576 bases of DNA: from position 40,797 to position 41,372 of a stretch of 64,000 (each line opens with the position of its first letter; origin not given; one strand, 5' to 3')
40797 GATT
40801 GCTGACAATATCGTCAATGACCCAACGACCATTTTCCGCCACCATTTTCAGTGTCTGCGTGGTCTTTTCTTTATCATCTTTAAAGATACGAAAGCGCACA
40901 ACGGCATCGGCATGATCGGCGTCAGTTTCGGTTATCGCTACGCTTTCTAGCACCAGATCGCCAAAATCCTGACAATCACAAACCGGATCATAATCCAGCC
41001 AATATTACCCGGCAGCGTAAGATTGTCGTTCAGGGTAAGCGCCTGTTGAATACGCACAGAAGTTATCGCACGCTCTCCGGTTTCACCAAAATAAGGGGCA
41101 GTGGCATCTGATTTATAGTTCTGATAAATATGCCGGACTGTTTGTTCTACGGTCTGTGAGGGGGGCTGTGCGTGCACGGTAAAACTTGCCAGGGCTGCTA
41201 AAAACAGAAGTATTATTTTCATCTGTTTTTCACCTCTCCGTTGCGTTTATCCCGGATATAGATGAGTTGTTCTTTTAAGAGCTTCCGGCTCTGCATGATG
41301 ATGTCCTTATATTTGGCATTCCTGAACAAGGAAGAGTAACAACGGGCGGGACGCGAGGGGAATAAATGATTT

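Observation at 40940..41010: Apparent frameshift splitting yqhG (DUF3828) into two ORFs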

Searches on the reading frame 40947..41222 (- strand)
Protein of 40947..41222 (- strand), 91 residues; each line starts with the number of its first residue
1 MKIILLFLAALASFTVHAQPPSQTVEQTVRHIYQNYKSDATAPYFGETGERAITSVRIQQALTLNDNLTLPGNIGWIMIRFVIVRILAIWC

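Call 48: search_protein_families(proteins=[window:40947-41222:-], library=ncbifam, max_evalue=0.01)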
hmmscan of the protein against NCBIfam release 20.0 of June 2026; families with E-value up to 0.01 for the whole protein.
window:40947-41222:- (91 aa): 0 families

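Call 54: list_cluster_members(proteins=[window:40950-41222:-, window:40303-40953:-, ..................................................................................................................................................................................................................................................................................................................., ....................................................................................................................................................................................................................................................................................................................])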
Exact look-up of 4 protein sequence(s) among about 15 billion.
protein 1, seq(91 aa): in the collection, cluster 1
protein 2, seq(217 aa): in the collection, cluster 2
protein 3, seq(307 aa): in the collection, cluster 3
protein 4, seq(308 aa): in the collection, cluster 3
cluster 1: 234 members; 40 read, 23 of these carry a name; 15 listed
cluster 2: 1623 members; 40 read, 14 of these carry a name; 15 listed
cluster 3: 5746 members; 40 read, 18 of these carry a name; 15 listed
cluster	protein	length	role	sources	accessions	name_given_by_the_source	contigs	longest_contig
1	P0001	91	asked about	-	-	hypothetical protein AW111_06515 [Escherichia coli] | DUF3828 domain-containing protein n=4 Tax=Escherichia coli TaxID=562 RepID=C3SC76_ECOLX | hypothetical protein Z4367 [Escherichia coli O157:H7 str. EDL933]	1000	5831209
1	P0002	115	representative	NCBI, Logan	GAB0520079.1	hypothetical protein MC04F11_24340 [Escherichia coli]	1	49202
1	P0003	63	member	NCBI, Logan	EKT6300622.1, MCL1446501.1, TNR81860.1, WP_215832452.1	hypothetical protein FIC29_14925, partial [Escherichia coli]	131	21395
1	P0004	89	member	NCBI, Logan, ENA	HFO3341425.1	TPA: DUF3828 domain-containing protein, partial [Escherichia coli]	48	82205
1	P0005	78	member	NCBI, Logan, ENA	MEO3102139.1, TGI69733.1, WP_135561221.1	DUF3828 domain-containing protein, partial [Escherichia coli]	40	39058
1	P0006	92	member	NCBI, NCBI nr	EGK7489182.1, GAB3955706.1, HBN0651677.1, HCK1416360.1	hypothetical protein GCM10029976_099150 [Kribbella albertanoniae] | DUF3828 domain-containing protein [Escherichia coli]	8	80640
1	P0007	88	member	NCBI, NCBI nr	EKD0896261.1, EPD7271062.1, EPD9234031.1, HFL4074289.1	DUF3828 domain-containing protein, partial [Escherichia coli] | DUF3828 domain-containing protein [Shigella sonnei]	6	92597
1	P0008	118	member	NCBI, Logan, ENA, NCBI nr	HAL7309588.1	TPA: DUF3828 domain-containing protein [Escherichia coli] | DUF3828 domain-containing protein [Escherichia coli]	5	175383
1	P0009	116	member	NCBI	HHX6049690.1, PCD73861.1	TPA: DUF3828 domain-containing protein, partial [Escherichia coli]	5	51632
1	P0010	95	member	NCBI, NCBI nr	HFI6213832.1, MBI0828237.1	DUF3828 domain-containing protein, partial [Escherichia coli] | DUF3828 domain-containing protein [Escherichia coli]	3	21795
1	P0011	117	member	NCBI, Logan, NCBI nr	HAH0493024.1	TPA: DUF3828 domain-containing protein [Escherichia coli] | DUF3828 domain-containing protein [Escherichia coli]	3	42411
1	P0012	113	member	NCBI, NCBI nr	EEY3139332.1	DUF3828 domain-containing protein, partial [Escherichia coli] | DUF3828 domain-containing protein [Escherichia coli]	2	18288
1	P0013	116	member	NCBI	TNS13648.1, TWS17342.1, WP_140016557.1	DUF3828 domain-containing protein, partial [Escherichia coli]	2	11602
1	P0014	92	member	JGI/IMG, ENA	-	hypothetical protein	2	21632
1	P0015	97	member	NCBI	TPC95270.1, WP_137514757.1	DUF3828 domain-containing protein, partial [Escherichia coli]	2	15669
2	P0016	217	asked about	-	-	hypothetical protein ECEC1846_4205 [Escherichia coli EC1846] | DUF3828 domain-containing protein n=4 Tax=Escherichia coli TaxID=562 RepID=C3SUJ7_ECOLX | hypothetical protein ECs3898 [Escherichia coli]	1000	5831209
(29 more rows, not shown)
